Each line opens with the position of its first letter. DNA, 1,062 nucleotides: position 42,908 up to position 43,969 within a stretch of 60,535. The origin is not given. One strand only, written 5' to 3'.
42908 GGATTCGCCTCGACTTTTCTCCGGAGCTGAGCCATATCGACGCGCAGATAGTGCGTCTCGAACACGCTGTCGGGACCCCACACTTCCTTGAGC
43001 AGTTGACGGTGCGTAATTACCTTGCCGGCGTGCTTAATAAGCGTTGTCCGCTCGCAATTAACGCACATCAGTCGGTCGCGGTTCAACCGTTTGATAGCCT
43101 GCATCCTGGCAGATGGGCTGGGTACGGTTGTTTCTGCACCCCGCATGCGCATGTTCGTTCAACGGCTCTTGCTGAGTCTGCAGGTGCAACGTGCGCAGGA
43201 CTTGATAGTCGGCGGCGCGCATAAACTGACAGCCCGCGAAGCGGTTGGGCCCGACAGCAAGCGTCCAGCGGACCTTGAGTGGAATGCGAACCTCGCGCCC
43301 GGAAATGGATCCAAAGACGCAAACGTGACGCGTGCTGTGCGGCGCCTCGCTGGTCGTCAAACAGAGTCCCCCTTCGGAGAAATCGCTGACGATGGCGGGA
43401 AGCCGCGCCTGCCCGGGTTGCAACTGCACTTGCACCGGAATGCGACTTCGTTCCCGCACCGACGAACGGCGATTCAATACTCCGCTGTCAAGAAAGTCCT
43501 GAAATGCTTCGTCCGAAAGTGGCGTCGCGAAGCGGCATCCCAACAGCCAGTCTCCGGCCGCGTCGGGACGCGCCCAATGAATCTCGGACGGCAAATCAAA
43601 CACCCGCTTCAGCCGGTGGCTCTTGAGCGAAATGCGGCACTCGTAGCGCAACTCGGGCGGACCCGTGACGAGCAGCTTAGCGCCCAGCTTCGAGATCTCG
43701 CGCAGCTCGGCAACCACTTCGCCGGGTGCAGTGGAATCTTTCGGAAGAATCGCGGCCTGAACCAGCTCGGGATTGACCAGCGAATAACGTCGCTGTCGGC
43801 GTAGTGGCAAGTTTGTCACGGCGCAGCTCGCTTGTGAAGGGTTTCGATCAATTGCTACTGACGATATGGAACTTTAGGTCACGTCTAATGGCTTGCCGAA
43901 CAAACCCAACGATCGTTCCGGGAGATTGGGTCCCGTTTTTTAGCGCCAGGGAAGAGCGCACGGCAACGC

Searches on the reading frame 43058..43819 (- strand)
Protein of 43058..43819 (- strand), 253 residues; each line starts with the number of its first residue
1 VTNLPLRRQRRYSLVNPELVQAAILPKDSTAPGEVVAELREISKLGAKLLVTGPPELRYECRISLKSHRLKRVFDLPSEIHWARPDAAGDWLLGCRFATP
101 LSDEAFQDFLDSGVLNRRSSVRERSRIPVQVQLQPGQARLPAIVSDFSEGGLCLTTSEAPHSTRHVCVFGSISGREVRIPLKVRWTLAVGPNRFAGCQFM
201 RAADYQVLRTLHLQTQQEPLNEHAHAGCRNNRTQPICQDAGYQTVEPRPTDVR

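Call 36: search_protein_families(library=pfam, proteins=[window:43058-43819:-], max_evalue=0.01)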
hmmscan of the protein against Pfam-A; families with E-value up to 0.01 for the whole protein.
window:43058-43819:- (253 aa): 1 family
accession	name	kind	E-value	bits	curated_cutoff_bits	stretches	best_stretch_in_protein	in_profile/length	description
PF07238.19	PilZ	-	2.9e-17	63.3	22.5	2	116-208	1-96/102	PilZ domain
